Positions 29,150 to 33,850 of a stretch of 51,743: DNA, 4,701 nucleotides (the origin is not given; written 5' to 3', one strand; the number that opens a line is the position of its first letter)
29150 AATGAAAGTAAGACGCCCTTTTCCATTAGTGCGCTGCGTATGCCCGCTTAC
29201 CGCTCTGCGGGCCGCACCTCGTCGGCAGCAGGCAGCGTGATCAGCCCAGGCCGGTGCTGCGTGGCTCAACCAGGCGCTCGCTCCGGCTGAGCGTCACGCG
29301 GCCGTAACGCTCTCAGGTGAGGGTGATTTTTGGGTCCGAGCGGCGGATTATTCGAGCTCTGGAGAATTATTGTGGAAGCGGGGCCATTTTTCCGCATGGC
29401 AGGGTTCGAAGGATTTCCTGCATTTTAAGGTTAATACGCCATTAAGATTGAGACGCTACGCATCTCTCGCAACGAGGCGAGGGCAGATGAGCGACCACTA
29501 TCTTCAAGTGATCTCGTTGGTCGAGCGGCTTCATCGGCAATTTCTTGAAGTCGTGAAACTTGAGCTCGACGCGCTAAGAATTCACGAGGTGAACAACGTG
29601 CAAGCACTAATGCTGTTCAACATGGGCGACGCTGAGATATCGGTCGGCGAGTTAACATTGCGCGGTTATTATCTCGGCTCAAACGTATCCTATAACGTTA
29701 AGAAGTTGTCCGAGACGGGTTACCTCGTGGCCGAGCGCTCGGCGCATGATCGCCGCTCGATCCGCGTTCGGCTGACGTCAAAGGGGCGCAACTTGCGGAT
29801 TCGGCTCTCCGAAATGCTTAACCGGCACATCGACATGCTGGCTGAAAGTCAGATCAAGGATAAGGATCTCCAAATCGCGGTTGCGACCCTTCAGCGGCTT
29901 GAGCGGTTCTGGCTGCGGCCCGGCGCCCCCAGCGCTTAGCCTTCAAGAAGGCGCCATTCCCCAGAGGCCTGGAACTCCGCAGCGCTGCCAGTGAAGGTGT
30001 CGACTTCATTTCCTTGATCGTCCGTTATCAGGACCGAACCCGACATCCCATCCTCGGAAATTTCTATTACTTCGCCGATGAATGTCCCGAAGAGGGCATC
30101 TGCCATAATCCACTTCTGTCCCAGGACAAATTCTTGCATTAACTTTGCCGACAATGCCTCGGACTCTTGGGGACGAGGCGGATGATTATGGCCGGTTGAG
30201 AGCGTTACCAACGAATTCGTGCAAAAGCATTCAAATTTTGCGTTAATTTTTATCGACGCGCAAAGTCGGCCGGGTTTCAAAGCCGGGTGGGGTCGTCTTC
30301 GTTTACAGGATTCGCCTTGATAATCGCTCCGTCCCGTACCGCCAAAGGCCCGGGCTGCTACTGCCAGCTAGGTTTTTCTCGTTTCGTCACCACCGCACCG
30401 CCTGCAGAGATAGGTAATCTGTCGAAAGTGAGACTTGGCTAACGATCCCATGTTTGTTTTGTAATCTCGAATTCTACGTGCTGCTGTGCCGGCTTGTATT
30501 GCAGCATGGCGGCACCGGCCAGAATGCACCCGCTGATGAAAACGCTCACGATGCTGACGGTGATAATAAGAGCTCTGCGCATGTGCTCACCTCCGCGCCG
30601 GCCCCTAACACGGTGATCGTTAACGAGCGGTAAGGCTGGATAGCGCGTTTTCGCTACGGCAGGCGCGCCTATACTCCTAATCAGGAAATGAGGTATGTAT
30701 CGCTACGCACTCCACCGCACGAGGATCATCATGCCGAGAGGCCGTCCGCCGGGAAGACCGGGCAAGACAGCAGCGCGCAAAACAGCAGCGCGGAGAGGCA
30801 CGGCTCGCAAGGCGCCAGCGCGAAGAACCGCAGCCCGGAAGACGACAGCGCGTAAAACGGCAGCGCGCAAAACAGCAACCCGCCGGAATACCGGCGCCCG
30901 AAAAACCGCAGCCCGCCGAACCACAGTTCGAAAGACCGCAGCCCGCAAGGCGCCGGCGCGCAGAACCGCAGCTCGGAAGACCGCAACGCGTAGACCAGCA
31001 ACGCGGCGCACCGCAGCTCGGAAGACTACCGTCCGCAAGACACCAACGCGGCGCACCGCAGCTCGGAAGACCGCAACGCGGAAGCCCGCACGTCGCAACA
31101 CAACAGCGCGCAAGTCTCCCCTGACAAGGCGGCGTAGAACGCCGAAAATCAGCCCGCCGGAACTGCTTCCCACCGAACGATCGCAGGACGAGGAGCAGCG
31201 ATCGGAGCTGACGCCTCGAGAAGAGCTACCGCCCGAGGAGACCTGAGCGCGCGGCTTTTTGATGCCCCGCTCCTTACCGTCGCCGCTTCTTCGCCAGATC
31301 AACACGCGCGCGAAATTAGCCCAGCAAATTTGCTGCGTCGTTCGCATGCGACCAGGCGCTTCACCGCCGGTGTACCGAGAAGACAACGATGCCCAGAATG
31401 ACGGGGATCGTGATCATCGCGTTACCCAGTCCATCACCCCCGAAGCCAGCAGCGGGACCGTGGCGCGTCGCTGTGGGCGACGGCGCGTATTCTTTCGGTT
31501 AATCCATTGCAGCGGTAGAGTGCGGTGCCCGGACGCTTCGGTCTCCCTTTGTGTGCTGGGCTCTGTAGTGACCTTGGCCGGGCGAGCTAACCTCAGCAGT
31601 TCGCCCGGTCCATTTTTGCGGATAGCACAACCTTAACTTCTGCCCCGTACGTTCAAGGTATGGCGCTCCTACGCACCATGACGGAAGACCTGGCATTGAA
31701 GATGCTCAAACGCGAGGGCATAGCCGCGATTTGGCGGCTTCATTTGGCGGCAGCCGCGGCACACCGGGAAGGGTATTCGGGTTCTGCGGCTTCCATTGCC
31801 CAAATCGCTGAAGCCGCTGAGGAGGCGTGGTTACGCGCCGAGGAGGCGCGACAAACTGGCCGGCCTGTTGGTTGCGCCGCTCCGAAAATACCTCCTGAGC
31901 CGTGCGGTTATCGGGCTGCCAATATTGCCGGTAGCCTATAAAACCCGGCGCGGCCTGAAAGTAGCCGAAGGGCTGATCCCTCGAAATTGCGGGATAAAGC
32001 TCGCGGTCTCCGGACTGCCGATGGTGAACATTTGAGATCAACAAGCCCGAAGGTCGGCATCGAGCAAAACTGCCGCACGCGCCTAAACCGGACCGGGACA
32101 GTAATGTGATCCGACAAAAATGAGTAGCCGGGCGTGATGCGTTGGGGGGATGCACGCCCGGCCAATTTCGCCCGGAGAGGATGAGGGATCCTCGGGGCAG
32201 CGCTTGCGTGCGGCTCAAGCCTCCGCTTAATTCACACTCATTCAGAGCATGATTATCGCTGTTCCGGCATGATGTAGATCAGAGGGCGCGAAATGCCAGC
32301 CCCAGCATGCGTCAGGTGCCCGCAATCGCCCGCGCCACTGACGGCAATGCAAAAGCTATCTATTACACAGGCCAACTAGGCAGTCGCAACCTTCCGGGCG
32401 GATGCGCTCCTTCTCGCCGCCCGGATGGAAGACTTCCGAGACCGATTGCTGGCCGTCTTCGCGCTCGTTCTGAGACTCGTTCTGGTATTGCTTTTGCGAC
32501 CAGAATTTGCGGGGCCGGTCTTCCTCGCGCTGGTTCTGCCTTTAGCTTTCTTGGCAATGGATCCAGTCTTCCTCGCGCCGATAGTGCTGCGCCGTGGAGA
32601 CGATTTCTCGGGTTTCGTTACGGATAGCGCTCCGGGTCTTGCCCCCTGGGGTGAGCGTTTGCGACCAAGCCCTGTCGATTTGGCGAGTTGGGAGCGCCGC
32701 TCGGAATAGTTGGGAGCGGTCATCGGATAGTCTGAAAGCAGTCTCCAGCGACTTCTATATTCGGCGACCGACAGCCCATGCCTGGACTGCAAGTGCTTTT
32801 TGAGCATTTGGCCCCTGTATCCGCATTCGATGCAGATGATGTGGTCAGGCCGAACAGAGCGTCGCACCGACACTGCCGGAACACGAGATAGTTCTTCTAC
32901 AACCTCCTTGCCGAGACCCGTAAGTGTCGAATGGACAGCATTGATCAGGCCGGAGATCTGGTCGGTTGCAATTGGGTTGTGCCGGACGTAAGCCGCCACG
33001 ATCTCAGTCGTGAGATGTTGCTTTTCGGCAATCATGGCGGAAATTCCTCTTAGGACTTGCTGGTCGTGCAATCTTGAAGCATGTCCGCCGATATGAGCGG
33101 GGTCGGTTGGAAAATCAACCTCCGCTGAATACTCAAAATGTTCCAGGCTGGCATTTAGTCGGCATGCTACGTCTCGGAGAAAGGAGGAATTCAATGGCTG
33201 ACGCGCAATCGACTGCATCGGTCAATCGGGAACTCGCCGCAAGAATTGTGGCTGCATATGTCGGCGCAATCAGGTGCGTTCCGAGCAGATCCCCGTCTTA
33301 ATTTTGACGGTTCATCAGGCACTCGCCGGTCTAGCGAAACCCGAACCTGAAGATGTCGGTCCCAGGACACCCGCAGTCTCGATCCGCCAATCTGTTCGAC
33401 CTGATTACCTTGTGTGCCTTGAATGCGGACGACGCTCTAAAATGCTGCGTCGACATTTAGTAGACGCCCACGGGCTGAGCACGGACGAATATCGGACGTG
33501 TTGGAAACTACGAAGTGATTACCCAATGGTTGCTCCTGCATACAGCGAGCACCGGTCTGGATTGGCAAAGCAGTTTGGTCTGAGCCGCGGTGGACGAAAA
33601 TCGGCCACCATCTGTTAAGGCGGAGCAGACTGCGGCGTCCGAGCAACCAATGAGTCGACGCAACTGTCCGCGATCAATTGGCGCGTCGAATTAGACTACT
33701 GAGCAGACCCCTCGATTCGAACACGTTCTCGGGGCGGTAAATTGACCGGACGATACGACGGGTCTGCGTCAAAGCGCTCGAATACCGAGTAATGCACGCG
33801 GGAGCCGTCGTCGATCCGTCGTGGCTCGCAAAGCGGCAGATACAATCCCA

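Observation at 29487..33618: Island-borne nucleoid-protein cluster: MarR + histone-H1-like repeat protein + two divergent MucR/Ros genes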

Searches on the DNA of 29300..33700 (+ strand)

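Call 7: search_dna_similar(query=window:29300-33700:+, collection=plasmids, mode=near, max_rows=20)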
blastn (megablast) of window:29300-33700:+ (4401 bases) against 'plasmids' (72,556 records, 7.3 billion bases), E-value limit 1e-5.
No match.

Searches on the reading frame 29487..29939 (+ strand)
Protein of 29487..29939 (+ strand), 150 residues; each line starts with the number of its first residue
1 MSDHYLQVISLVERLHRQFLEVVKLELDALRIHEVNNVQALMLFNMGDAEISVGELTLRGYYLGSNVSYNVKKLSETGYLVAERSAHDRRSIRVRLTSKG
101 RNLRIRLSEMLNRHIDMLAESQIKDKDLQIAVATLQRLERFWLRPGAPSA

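Call 3: search_protein_families(library=pfam, proteins=[window:29487-29939:+], max_evalue=0.01)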
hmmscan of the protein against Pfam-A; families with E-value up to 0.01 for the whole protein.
window:29487-29939:+ (150 aa): 4 families
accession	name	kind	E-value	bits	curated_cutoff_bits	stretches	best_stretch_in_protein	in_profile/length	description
PF12802.13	MarR_2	-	1.2e-10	41.8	27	1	35-91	3-61/61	MarR family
PF13463.12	HTH_27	-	3.7e-10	40.4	22.2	1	36-100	2-68/68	Winged helix DNA-binding domain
PF13601.12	HTH_34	-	5.7e-05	23.6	27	1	65-113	29-78/80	Winged helix DNA-binding domain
PF22381.2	Staph_reg_Sar_Rot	-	8.7e-05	23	27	1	59-103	39-81/85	Transcriptional regulator SarA/Rot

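Call 21: find_homologous_proteins(query=window:29487-29939:+, max_evalue=0.00001)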
Query window:29487-29939:+ (150 aa): 7972 proteins with E <= 0.00001 among 8000 candidates; the best 120 are listed.
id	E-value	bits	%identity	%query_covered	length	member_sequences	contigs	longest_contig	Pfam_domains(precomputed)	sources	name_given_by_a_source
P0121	1.7e-84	298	94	100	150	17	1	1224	PF13463.13,PF12802.14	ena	-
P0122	1.1e-82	293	93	100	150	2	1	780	PF13463.13,PF12802.14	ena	-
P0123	2.9e-79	281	89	100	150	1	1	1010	PF13463.13,PF13601.13,PF12802.14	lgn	-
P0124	1.6e-77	276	88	100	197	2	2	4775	PF13463.13,PF13601.13,PF12802.14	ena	-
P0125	7.9e-77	274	86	100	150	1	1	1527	PF13463.13,PF13601.13,PF12802.14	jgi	-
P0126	2.1e-76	272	85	100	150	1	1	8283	PF13463.13,PF12802.14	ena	-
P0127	6.9e-76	270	85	100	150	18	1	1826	PF13463.13,PF12802.14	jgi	-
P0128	1.2e-75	270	87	100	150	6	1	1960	PF13463.13,PF13601.13,PF12802.14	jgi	-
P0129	3.9e-73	262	84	97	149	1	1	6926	PF13463.13,PF12802.14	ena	-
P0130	1.6e-72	260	82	97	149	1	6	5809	PF13463.13,PF13601.13,PF12802.14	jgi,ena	jgi:DNA-binding MarR family transcriptional regulator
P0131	1.8e-72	259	82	97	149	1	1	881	PF13463.13,PF12802.14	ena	-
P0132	3.1e-72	259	83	98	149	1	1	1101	PF13463.13,PF13601.13,PF12802.14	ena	-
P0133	4.2e-72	258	82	97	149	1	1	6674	PF13463.13,PF12802.14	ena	-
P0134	1.1e-71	257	83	97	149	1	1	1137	PF13463.13,PF13601.13,PF12802.14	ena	-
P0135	1.3e-71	257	81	97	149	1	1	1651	PF13463.13,PF12802.14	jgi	jgi:DNA-binding MarR family transcriptional regulator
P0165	1.5e-69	250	82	97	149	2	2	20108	PF13463.13,PF12802.14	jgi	jgi:DNA-binding MarR family transcriptional regulator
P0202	2.9e-67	243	77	98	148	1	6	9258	PF13463.13,PF13601.13,PF12802.14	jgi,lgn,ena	jgi:DNA-binding MarR family transcriptional regulator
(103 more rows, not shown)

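Call 22: find_encoding_contigs(protein=P0165, flank=10000, max_places=3)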
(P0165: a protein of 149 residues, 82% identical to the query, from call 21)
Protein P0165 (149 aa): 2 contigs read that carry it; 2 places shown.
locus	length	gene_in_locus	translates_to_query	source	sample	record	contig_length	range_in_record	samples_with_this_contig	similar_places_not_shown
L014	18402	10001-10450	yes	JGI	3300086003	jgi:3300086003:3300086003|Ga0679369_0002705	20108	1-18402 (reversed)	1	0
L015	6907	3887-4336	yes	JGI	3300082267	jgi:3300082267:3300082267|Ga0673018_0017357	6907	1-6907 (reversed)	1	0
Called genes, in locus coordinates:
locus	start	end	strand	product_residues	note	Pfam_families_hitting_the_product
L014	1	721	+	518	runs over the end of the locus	PF13007:LZ_Tnp_IS66, PF13005:zf-IS66, PF03050:DDE_Tnp_IS66, PF13817:DDE_Tnp_IS66_C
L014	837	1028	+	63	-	-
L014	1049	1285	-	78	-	-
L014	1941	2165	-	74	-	-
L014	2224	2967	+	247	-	PF13505:OMP_b-brl, PF01617:Surface_Ag_2 (weak), PF02462:Opacity (weak)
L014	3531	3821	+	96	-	-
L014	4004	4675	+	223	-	PF00765:Autoind_synth (weak), PF21926:FeeM, PF13444:Acetyltransf_5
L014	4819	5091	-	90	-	-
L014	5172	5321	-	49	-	-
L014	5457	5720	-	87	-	-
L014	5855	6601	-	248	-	-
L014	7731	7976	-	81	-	-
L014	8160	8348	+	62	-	-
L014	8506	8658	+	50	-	-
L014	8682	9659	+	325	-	PF05050:Methyltransf_21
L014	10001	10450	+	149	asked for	PF13463:HTH_27, PF12802:MarR_2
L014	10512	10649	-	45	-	-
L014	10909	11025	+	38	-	-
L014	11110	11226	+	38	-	-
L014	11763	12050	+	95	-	-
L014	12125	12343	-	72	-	-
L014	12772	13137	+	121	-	PF00072:Response_reg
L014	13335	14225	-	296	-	PF04228:Zn_peptidase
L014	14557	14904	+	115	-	-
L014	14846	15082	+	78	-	-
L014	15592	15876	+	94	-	-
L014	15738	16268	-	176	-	-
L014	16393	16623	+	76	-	-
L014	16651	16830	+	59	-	-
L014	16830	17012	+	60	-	-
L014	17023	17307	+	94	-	PF13560:HTH_31, PF01381:HTH_3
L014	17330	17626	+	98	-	PF12844:HTH_19 (weak), PF13560:HTH_31 (weak), PF01381:HTH_3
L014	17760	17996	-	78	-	-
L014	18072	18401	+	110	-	?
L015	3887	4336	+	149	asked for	PF13463:HTH_27, PF12802:MarR_2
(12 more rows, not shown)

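Call 23: find_encoding_contigs(protein=P0126, flank=10000, max_places=3)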
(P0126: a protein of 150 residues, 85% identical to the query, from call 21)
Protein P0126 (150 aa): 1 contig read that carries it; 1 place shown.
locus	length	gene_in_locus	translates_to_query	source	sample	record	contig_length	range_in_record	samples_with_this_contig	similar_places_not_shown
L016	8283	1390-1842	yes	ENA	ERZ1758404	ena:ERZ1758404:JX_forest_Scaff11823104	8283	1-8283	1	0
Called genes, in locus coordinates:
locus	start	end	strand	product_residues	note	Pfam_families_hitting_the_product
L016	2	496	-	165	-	?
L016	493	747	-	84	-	-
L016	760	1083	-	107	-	-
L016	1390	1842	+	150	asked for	PF13463:HTH_27, PF12802:MarR_2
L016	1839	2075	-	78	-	-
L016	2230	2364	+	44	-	-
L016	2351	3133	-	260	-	-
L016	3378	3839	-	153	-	-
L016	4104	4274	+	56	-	-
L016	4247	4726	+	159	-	-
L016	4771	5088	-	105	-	-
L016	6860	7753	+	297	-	-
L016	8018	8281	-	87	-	?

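Call 24: find_encoding_contigs(protein=P0202, flank=10000, max_places=4)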
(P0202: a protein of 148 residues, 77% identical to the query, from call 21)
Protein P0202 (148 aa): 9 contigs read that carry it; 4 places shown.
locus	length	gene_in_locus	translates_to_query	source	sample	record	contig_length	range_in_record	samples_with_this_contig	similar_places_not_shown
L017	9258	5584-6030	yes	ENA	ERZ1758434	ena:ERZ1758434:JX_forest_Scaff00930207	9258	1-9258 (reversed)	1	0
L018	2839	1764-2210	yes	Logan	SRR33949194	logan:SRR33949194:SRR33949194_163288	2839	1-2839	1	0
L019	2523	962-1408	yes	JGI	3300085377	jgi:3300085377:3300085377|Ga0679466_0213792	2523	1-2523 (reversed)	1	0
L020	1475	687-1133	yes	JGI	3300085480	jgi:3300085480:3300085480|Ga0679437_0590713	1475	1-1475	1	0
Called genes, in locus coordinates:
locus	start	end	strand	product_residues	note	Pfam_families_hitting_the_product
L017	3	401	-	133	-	?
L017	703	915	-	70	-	-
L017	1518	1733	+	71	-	-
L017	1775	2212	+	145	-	PF01627:Hpt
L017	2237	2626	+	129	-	-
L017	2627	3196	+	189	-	-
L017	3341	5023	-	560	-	PF01580:FtsK_SpoIIIE (faint), PF01935:DUF87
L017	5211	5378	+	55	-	-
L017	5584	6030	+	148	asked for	PF12802:MarR_2, PF13463:HTH_27, PF13601:HTH_34 (faint)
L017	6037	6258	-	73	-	-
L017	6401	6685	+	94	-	-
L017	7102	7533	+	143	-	PF02397:Bac_transf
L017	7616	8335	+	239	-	-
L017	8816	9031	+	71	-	-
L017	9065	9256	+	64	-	?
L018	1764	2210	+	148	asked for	PF12802:MarR_2, PF13463:HTH_27, PF13601:HTH_34 (faint)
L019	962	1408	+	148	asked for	PF12802:MarR_2, PF13463:HTH_27, PF13601:HTH_34 (faint)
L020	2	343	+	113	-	?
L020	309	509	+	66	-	-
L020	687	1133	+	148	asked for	PF12802:MarR_2, PF13463:HTH_27, PF13601:HTH_34 (faint)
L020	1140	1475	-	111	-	?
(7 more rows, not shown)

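Call 25: search_protein_families(library=ncbifam, proteins=[window:29487-29939:+], max_evalue=0.01)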
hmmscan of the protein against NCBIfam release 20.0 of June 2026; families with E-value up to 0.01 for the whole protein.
window:29487-29939:+ (150 aa): 10 families
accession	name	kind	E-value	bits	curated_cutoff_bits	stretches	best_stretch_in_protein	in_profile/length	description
NF047395.1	TransRegLtdR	equivalog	1.4e-49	168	250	1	3-142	18-158/166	transcriptional regulator LdtR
NF045593.1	bilirub_TF_BilQ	equivalog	4.2e-07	29.8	125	1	69-139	63-132/135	bilirubin utilization transcriptional regulator BilQ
NF050133.1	TransRegFabT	equivalog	1.6e-06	28.5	200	1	66-141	59-133/138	fatty acid biosynthesis transcriptional regulator FabT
NF010349.0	PRK13777.1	equivalog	9.4e-06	25.1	153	1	50-129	60-139/190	HTH-type transcriptional regulator Hpr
TIGR01889.1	Staph_reg_Sar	paralog_domain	7.4e-05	23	62.6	1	21-104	15-97/109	staphylococcal accessory regulator family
NF053777.1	Saro0803TransReg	equivalog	0.00016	21.4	200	1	70-138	71-138/140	Saro_0803 family transcriptional regulator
NF052638.1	TransRegOhrRVib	equivalog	0.00027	20.7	200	1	42-111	43-112/141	transcriptional regulator OhrR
NF002926.0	PRK03573.1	equivalog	0.0026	17.7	120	1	71-140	67-135/144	transcriptional regulator SlyA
TIGR02337.1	HpaR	equivalog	0.0051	16.6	121.2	1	49-121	41-113/130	homoprotocatechuate degradation operon regulator HpaR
NF002977.0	PRK03670.1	equivalog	0.01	15.3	305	0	51-142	6-104/252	competence damage-inducible protein A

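Call 54: search_solved_structures(query=window:29487-29939:+, max_evalue=0.001, show_alignments=1)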
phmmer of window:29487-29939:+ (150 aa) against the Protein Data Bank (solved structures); distinct sequences matched with E-value up to 0.001: 4.
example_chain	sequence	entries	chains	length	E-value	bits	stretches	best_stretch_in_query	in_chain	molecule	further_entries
2rdp_A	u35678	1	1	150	2e-06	31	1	44-138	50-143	putative transcriptional regulator MarR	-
3gfm_A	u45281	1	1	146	0.00022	24.4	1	3-103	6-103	146aa long hypothetical transcriptional regulator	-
3boq_A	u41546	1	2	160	0.00024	24.3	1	50-137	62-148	Transcriptional regulator, MarR family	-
2eb7_A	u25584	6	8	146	0.00032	23.9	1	3-103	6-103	146aa long hypothetical transcriptional regulator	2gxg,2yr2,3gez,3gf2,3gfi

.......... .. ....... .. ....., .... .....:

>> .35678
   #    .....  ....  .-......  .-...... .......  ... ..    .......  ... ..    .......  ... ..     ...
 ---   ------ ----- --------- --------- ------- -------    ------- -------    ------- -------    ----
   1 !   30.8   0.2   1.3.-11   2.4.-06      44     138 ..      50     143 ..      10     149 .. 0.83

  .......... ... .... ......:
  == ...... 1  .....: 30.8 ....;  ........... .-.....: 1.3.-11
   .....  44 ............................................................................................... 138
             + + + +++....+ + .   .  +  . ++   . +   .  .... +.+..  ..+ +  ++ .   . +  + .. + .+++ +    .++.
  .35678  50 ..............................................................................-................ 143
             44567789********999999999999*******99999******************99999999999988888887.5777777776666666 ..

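Call 87: search_protein_families(library=padloc, proteins=[window:29487-29939:+], max_evalue=0.001)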
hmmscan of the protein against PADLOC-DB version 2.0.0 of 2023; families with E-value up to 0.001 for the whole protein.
window:29487-29939:+ (150 aa): 0 families

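Call 88: search_protein_families(library=phrogs, proteins=[window:29487-29939:+], max_evalue=0.001)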
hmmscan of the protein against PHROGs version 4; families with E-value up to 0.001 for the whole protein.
window:29487-29939:+ (150 aa): 1 family
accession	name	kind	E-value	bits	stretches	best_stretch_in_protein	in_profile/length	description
phrog_11961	-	unknown function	4.8e-06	27.3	1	38-120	42-121/150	-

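Call 89: search_protein_families(library=ncbifam, proteins=[P0165, P0202, P0126], max_evalue=1e-10)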
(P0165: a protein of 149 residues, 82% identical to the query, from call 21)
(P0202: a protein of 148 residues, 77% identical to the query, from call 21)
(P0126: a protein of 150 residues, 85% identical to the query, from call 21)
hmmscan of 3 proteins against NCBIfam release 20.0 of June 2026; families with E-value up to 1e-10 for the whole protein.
P0165 (149 aa): 1 family
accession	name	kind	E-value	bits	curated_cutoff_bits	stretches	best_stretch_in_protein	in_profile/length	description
NF047395.1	TransRegLtdR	equivalog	1.3e-53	181.1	250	1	3-142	18-158/166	transcriptional regulator LdtR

P0202 (148 aa): 1 family
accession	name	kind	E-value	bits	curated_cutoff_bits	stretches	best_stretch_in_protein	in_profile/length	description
NF047395.1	TransRegLtdR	equivalog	3.3e-51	173.3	250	1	4-143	19-159/166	transcriptional regulator LdtR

P0126 (150 aa): 1 family
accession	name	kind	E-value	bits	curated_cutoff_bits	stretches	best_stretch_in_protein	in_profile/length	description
NF047395.1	TransRegLtdR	equivalog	8.1e-52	175.3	250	1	4-142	19-158/166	transcriptional regulator LdtR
